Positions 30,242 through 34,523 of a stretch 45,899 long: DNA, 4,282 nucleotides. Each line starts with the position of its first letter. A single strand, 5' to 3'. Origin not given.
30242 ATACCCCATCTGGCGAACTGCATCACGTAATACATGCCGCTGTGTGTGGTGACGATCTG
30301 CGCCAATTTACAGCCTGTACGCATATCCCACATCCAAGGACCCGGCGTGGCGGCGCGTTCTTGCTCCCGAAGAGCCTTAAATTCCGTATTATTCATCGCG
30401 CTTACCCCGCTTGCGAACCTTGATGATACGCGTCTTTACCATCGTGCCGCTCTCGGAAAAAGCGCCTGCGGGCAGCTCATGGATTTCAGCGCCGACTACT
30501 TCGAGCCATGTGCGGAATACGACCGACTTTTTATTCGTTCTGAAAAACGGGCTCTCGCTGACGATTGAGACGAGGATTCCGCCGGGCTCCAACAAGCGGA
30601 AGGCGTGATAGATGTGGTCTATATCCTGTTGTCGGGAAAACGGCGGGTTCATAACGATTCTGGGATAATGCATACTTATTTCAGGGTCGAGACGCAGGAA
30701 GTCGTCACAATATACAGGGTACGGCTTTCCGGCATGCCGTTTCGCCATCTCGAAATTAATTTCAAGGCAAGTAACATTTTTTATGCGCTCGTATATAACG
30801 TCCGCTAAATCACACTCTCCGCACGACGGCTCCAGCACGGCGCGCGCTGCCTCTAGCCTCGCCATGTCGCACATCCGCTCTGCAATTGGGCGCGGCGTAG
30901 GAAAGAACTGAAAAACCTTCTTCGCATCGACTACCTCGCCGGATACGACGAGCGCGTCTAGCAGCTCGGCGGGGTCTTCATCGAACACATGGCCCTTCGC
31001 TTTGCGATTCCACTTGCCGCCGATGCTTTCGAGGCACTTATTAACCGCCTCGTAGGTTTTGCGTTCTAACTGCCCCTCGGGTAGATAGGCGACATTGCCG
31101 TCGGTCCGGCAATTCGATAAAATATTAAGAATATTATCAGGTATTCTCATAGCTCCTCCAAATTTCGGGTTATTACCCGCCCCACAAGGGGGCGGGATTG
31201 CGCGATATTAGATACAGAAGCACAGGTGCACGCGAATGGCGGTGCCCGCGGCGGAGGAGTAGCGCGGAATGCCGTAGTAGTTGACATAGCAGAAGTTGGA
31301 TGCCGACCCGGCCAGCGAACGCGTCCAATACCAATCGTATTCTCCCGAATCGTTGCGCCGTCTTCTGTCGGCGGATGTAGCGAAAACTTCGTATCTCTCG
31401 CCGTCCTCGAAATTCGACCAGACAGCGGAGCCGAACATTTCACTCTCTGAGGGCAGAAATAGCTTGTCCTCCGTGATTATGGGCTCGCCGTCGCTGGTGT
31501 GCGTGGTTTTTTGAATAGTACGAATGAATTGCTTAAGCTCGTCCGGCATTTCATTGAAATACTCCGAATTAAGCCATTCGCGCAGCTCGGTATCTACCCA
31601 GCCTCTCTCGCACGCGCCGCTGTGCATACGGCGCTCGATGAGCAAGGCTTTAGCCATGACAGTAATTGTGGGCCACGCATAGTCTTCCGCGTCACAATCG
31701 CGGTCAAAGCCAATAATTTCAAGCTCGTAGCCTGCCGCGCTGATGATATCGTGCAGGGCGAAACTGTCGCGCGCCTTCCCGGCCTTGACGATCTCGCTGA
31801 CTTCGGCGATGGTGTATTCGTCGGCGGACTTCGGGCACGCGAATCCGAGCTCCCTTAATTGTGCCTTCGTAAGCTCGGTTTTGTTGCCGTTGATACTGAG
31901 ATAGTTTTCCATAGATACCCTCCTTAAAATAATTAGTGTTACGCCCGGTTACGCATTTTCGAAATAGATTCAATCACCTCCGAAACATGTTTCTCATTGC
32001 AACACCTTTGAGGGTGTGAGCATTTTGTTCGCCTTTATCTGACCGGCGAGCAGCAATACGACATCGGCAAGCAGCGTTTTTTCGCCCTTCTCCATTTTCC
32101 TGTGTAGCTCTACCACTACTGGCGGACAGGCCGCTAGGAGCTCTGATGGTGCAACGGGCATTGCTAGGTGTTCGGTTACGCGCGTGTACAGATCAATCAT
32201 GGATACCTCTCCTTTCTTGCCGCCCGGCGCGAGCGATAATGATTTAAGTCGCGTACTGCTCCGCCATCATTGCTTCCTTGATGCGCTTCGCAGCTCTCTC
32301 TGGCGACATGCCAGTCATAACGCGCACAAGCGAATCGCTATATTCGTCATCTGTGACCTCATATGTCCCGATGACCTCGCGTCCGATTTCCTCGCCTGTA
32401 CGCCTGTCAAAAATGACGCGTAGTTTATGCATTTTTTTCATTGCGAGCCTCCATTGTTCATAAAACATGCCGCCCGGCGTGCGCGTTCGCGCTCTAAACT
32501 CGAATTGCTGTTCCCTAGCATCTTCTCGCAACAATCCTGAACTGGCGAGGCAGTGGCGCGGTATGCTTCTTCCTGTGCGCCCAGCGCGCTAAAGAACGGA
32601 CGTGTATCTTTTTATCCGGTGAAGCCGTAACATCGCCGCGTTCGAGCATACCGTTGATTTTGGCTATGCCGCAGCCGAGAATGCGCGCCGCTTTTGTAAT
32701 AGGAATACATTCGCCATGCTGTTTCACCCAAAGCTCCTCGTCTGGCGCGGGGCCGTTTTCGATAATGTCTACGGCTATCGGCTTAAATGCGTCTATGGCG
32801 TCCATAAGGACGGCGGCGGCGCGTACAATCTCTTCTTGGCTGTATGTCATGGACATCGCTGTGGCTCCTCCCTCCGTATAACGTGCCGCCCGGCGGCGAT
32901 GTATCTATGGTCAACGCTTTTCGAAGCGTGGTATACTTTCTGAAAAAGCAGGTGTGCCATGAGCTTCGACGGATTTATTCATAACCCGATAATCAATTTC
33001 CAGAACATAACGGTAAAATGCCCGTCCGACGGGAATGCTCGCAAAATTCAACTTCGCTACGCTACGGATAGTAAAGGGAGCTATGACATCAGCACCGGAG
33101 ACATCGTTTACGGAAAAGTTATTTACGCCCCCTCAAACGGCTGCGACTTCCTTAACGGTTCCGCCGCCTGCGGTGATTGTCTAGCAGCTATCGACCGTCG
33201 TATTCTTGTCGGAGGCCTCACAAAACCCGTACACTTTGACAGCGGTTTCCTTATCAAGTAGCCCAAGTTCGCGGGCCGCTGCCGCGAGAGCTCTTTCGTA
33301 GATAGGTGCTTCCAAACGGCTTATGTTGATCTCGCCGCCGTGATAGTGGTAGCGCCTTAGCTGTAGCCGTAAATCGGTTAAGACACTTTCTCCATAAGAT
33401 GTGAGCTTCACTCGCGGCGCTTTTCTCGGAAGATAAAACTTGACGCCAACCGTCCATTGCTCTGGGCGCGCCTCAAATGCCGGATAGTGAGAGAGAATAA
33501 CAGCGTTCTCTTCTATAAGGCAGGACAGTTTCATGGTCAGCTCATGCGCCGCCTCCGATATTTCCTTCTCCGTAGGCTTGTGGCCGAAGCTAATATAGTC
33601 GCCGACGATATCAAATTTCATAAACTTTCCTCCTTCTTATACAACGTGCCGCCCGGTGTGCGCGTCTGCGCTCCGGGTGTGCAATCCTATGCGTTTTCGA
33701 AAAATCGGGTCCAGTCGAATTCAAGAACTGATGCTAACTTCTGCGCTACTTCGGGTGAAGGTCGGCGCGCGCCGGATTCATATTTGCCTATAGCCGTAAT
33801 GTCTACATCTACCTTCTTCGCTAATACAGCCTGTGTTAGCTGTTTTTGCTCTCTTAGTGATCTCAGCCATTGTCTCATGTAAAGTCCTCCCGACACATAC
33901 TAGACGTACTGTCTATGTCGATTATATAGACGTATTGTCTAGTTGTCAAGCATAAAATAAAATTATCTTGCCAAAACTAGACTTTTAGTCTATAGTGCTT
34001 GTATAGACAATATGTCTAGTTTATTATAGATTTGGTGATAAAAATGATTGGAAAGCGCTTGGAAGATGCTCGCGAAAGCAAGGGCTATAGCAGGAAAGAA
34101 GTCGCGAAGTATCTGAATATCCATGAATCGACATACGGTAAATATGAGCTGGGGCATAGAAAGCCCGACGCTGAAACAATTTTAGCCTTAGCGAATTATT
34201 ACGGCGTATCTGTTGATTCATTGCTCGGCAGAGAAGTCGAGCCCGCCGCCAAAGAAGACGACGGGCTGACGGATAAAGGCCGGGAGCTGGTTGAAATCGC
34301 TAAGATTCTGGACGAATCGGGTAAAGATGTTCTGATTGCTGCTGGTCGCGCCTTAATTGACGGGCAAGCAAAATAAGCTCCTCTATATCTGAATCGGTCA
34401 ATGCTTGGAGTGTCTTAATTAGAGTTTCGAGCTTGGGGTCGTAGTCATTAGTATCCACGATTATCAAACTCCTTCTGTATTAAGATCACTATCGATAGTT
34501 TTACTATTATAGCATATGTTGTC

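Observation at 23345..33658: Conserved 15-nt GC-rich box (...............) placed 14-24 nt upstream of start codons of early genes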

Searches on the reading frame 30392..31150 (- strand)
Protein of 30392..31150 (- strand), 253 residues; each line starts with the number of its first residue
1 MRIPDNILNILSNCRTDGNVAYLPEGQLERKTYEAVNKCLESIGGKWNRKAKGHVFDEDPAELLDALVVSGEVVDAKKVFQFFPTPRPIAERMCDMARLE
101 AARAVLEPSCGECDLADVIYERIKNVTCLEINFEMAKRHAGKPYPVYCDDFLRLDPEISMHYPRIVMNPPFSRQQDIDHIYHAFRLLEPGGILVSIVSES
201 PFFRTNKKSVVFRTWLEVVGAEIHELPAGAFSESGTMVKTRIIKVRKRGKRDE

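Call 7: search_protein_families(library=pfam, proteins=[window:30392-31150:-], max_evalue=0.01)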
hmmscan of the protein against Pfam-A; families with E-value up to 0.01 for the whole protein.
window:30392-31150:- (253 aa): 0 families

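Call 20: search_protein_families(library=phrogs, proteins=[window:30392-31150:-], max_evalue=0.001)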
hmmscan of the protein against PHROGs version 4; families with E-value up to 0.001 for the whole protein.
window:30392-31150:- (253 aa): 14 families
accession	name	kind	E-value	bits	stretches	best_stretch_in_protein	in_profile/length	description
phrog_9133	-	unknown function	1.2e-59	203.2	1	9-248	663-905/1259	-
phrog_11358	-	unknown function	3.6e-47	161.2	1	81-247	1847-2015/3431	-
phrog_15406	-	other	5.4e-44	150.8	1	77-247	1246-1417/2789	DNA methyltransferase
phrog_9793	-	unknown function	2.8e-43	149.2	1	77-247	600-771/772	-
phrog_18947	-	unknown function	5e-39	134.4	1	76-248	563-737/1537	-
phrog_6263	-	other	4.4e-37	128.9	1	13-199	327-509/548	DNA methyltransferase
phrog_22901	-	unknown function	8.7e-33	113.7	1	76-243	629-798/1394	-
phrog_10691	-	unknown function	4.2e-15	54.3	1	76-252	2353-2531/3925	-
phrog_32703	-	unknown function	4.5e-14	53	1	81-221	10-148/480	-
phrog_5143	-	unknown function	6.3e-10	37.7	1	81-247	1801-1968/2204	-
phrog_799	-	other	6.4e-10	39.8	1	81-187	213-307/458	DNA methyltransferase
phrog_1685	-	unknown function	4e-05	22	1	187-250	219-282/2278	-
phrog_31814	-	other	0.0001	23.5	1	81-167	10-93/95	DNA methyltransferase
phrog_11371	-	unknown function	0.00012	22.3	0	76-126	286-334/383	-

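Call 70: search_protein_families(library=ncbifam, proteins=[window:30392-31150:-], max_evalue=0.01)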
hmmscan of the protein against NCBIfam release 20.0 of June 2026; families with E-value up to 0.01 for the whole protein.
window:30392-31150:- (253 aa): 1 family
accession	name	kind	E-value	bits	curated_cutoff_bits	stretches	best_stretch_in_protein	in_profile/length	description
TIGR00755.1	ksgA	equivalog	0.00011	21.6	171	1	77-171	5-104/256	16S rRNA (adenine(1518)-N(6)/adenine(1519)-N(6))-dimethyltransferase RsmA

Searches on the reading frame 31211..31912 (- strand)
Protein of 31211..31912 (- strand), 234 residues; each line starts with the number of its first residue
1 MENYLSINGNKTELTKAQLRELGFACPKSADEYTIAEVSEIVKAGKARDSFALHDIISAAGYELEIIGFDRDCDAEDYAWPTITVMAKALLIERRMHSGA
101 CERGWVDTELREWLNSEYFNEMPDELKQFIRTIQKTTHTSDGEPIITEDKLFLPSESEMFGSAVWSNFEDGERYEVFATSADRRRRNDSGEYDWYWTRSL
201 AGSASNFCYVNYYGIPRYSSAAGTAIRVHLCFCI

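Call 7: search_protein_families(library=pfam, proteins=[window:31211-31912:-], max_evalue=0.01)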
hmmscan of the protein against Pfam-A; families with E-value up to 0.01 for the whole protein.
window:31211-31912:- (234 aa): 1 family
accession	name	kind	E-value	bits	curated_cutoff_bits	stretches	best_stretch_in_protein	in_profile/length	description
PF19789.6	DUF6273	-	1.2e-18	68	23.5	1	93-231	21-169/172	Domain of unknown function (DUF6273)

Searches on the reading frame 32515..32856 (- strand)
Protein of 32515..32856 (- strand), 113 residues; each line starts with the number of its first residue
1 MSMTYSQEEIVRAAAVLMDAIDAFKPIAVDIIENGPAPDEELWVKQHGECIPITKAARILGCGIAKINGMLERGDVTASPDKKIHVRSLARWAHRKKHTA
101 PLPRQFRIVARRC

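Call 7: search_protein_families(library=pfam, proteins=[window:32518-32856:-], max_evalue=0.01)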
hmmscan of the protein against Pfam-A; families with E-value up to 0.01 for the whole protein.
window:32518-32856:- (113 aa): 0 families

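Call 15: find_encoding_contigs(protein=window:32515-32856:-, flank=10000, max_places=10)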
Protein window:32515-32856:- (113 aa): 6 contigs read that carry it; 2 places shown.
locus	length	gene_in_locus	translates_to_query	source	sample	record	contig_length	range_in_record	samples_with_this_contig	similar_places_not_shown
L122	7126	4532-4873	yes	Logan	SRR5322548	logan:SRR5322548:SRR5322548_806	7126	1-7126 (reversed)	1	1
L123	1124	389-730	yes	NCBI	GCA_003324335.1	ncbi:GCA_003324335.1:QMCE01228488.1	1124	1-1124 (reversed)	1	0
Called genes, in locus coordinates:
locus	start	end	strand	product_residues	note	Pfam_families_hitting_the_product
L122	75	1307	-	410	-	PF14659:Phage_int_SAM_3, PF22022:Phage_int_M (weak), PF00589:Phage_integrase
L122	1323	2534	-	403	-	-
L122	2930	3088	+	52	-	-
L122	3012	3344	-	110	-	PF12844:HTH_19, PF13560:HTH_31, PF01381:HTH_3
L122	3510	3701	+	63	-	PF13560:HTH_31, PF12844:HTH_19 (weak), PF01381:HTH_3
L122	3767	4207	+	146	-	-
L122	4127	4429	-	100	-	-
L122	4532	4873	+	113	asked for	-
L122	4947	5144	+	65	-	-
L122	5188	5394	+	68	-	-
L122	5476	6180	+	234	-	PF19789:DUF6273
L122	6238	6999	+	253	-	-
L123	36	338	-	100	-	-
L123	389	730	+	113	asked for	-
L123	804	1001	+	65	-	-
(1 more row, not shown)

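Call 20: search_protein_families(library=phrogs, proteins=[window:32518-32856:-], max_evalue=0.001)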
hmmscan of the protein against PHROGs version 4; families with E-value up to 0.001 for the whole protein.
window:32518-32856:- (113 aa): 0 families

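Call 24: find_homologous_proteins(query=window:32518-32856:-, max_evalue=0.001)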
Query window:32518-32856:- (113 aa): 2 proteins with E <= 0.001 among 10 candidates.
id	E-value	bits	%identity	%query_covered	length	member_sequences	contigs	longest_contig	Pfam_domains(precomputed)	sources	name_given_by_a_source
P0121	2.0e-69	249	100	100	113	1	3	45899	-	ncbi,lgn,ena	-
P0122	1.1e-48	182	71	98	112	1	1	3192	-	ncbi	-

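Call 25: find_encoding_contigs(protein=P0122, flank=10000)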
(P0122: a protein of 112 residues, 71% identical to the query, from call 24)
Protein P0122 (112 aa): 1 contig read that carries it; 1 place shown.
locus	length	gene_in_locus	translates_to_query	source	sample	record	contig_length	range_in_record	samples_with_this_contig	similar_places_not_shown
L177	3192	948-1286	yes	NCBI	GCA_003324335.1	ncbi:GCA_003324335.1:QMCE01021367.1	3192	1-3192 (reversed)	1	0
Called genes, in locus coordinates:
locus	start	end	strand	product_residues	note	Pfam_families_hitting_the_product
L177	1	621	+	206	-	?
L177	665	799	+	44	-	-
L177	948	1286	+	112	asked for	-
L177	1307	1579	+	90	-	-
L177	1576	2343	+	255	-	-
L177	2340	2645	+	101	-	PF04014:MazE_antitoxin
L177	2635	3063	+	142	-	-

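Call 70: search_protein_families(library=ncbifam, proteins=[window:32518-32856:-], max_evalue=0.01)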
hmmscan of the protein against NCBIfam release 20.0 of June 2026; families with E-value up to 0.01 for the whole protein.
window:32518-32856:- (113 aa): 0 families

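Call 75: find_related_loci(query=A2, collection=metagenome_contigs, flank=10000)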
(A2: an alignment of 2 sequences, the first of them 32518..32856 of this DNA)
Query A2 (113 aa) in metagenome_contigs; peptide patterns used: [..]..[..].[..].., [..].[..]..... (x = any residue, [..] = any of these).
451 stretches matched a pattern; 1 encode a relative of the query (tblastn E <= 1e-3); 1 distinct loci.
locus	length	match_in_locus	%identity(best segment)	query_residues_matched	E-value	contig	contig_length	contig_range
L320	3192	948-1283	71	1-111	9e-57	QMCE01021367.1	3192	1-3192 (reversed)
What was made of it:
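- JGI metagenomes (call 75).
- Tried and rejected: The JGI metagenome scan with a profile of the 113-aa protein returned only the already known contig (call 75).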

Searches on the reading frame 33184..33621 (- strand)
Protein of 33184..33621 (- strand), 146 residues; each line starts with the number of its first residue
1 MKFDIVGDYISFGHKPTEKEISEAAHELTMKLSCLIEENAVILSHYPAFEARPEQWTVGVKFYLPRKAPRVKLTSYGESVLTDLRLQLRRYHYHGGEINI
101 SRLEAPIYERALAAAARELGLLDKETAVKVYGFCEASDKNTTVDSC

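Call 7: search_protein_families(library=pfam, proteins=[window:33184-33621:-], max_evalue=0.01)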
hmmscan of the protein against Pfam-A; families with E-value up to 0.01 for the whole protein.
window:33184-33621:- (146 aa): 0 families

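Call 14: find_related_loci(query=window:33184-33621:-, collection=viral_contigs, flank=10000)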
Query window:33184-33621:- (146 aa) in viral_contigs; peptide patterns used: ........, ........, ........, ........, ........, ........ (x = any residue, [..] = any of these).
5 stretches matched a pattern, but none encodes a relative of the query by tblastn (E <= 1e-3).

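Call 20: search_protein_families(library=phrogs, proteins=[window:33184-33621:-], max_evalue=0.001)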
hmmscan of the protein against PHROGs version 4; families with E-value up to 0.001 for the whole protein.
window:33184-33621:- (146 aa): 0 families

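Call 70: search_protein_families(library=ncbifam, proteins=[window:33184-33621:-], max_evalue=0.01)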
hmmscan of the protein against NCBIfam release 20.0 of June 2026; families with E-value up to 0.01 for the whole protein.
window:33184-33621:- (146 aa): 0 families

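Call 92: predict_structure(protein=window:33184-33621:-)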
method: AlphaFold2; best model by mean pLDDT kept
length: 146 residues; sequences in the alignment: 1
mean_pLDDT: 42.3   pTM: 0.39
mean pLDDT of the five models: 42.3, 39.1, 38.3, 37.5, 30.4
residues with pLDDT >= 90: 0; 70-90: 15; 50-70: 31; < 50: 100
segments of 3 or more residues with pLDDT < 50: 1-3, 34-45, 64-146
pLDDT, mean of each block of 10 residues (from residue 1): 57 76 67 49 47 62 47 26 24 23 29 38 32 25 24
secondary structure, 60 per line:
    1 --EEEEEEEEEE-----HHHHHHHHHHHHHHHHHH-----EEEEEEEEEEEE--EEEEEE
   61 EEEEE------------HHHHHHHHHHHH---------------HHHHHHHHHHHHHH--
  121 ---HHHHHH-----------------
elements in order: E3-12 H18-35 E41-52 E55-65 H78-89 H105-118 H124-129

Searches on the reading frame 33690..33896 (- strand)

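Call 7: search_protein_families(library=pfam, proteins=[window:33690-33896:-], max_evalue=0.01)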
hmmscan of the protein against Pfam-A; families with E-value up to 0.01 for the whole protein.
window:33690-33896:- (69 aa): 3 families
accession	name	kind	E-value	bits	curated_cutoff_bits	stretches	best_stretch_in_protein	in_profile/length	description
PF01381.28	HTH_3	-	7.2e-15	55.2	23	1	11-61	1-51/55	Helix-turn-helix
PF13560.12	HTH_31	-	3.6e-12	46.8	27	1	11-61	6-57/64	Helix-turn-helix domain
PF12844.13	HTH_19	-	4.9e-07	30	30.2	1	11-64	4-57/64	Helix-turn-helix domain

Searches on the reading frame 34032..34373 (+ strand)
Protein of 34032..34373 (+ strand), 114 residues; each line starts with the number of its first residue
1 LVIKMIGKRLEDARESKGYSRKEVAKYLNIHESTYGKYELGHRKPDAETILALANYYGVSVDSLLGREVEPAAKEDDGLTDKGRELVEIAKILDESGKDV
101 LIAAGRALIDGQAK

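Call 12: search_protein_families(library=pfam, proteins=[window:34032-34373:+], max_evalue=0.01)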
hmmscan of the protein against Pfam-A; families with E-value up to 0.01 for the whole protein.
window:34032-34373:+ (114 aa): 6 families
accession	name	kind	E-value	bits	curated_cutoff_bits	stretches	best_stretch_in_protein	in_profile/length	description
PF01381.28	HTH_3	-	4.5e-17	62.3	23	1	10-63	1-54/55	Helix-turn-helix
PF13560.12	HTH_31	-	2.1e-11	44.4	27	1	7-62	3-59/64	Helix-turn-helix domain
PF12844.13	HTH_19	-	6.6e-11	42.4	30.2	1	7-65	1-59/64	Helix-turn-helix domain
PF13443.12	HTH_26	-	0.00054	20.6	22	1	14-68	6-61/63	Cro/C1-type HTH DNA-binding domain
PF13413.12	HTH_25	-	0.0034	17.6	24.6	1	9-33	1-25/62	Helix-turn-helix domain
PF13384.12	HTH_23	-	0.0069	16.6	24.6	0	15-35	16-34/50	Homeodomain-like domain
